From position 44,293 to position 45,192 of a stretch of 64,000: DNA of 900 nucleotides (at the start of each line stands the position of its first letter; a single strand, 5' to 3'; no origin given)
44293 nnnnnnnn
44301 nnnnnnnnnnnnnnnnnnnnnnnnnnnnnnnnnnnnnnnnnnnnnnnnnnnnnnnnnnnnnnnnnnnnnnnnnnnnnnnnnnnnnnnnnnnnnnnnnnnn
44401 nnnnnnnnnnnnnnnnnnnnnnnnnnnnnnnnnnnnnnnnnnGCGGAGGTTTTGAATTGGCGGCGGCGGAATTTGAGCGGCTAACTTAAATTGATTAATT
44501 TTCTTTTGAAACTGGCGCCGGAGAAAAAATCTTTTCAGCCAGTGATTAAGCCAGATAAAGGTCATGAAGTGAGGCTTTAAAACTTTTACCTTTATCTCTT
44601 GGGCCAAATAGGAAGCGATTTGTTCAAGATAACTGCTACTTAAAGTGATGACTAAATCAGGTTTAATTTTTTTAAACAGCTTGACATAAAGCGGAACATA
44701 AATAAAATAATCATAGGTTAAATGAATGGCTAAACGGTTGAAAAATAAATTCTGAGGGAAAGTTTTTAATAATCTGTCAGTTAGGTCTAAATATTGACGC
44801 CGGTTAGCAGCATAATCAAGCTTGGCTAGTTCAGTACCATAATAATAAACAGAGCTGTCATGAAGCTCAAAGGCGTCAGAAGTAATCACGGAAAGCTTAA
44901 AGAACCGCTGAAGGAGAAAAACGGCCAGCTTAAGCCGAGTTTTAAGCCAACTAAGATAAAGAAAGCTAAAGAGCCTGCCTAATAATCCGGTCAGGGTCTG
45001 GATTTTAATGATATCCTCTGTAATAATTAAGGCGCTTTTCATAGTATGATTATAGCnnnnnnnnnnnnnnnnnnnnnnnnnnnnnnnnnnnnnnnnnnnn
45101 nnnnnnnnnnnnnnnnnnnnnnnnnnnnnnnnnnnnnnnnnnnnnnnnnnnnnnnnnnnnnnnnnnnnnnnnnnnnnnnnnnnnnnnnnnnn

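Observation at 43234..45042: Orphan 602-aa GT-B-like protein with an HP motif next to the CMP-sugar pathway: candidate nonulosonic-acid transferase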

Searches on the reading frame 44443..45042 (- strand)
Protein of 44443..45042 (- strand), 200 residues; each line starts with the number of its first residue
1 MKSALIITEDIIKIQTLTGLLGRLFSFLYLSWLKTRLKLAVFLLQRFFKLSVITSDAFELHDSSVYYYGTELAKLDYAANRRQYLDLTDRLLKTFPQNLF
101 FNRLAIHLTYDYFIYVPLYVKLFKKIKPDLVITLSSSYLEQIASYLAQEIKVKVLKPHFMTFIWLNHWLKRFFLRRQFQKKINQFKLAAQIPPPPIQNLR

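Call 61: predict_structure(alignment_id=A4)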
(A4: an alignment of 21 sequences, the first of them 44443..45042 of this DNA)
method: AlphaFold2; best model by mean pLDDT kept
length: 200 residues; sequences in the alignment: 21
mean_pLDDT: 85.2   pTM: 0.77
mean pLDDT of the five models: 85.2, 84.6, 84.5, 84.0, 83.7
residues with pLDDT >= 90: 73; 70-90: 115; 50-70: 12; < 50: 0
segments of 3 or more residues with pLDDT < 50: none
pLDDT, mean of each block of 10 residues (from residue 1): 91 72 84 90 93 90 88 86 81 70 77 89 95 90 95 87 77 84 88 78
secondary structure, 60 per line:
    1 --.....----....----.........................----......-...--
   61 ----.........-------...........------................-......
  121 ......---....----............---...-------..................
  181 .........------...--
elements in order: E3-7 H12-15 H20-44 E49-54 E65-67 H68-73 H81-91 H98-113 H115-126 E130-133 H138-149 E153-155 H163-189

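Call 63: fold_search(model_id=the predicted structure, library=pdb)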
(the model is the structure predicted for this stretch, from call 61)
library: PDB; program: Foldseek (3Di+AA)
matches with E <= 10: 1007; with E <= 0.001: 0
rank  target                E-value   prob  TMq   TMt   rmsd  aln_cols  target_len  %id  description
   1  1o6c_B                6.4e-03  0.99  0.32  0.19   7.7       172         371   14  Crystal structure of UDP-N-acetylglucosamine 2-epimerase (released 2003-11-25)
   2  6vlc_B                9.3e-03  0.99  0.35  0.21   5.6       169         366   11  Crystal structure of UDP-GlcNAc 2-epimerase from Neisseria meningitidis bound to UDP-GlcNAc (released 2020-11-11)
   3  6vlc_D                9.9e-03  0.99  0.35  0.21   5.5       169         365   12  Crystal structure of UDP-GlcNAc 2-epimerase from Neisseria meningitidis bound to UDP-GlcNAc (released 2020-11-11)
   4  8ahe_A                9.9e-03  0.99  0.33  0.20   6.2       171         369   12  PAC-FragmentDEL: Photoactivated covalent capture of DNA encoded fragments for hit discovery (released 2022-09-14)
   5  4neq                  1.0e-02  0.96  0.29  0.18   8.8       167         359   12  The structure of UDP-GlcNAc 2-epimerase from Methanocaldococcus jannaschii (released 2014-04-23)
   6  6vlb_A                1.2e-02  0.99  0.36  0.21   5.9       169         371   13  Crystal structure of ligand-free UDP-GlcNAc 2-epimerase from Neisseria meningitidis (released 2020-11-11)
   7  1o6c_A                1.2e-02  0.99  0.35  0.22   5.3       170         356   12  Crystal structure of UDP-N-acetylglucosamine 2-epimerase (released 2003-11-25)
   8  5xvs_A                1.4e-02  0.98  0.35  0.21  11.9       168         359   11  Crystal structure of UDP-GlcNAc 2-epimerase NeuC complexed with UDP (released 2018-04-11)
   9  6vlb_B                1.5e-02  0.97  0.31  0.17  11.9       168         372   14  Crystal structure of ligand-free UDP-GlcNAc 2-epimerase from Neisseria meningitidis (released 2020-11-11)
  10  4zht_C                1.6e-02  0.97  0.35  0.20  13.0       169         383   11  Crystal structure of UDP-GlcNAc 2-epimerase (released 2016-06-01)
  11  4nes                  1.8e-02  0.96  0.30  0.18   8.7       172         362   11  Crystal structure of Methanocaldococcus jannaschii UDP-GlcNAc 2-epimerase in complex with UDP-GlcNAc and UDP (released 2014-04-23)
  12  3dzc_A                1.9e-02  0.99  0.37  0.21   6.0       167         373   11  2.35 Angstrom resolution structure of WecB (VC0917), a UDP-N-acetylglucosamine 2-epimerase from Vibrio cholerae. (released 2008-08-12)
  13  5zlr_A                1.9e-02  0.97  0.34  0.20  10.9       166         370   12  Structure of NeuC (released 2018-05-16)
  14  1f6d_C                1.9e-02  0.94  0.29  0.17   9.2       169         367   12  THE STRUCTURE OF UDP-N-ACETYLGLUCOSAMINE 2-EPIMERASE FROM E. COLI. (released 2000-12-13)
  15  1nlm_A                2.1e-02  0.95  0.34  0.21   8.4       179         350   13  CRYSTAL STRUCTURE OF MURG:GLCNAC COMPLEX (released 2003-02-11)
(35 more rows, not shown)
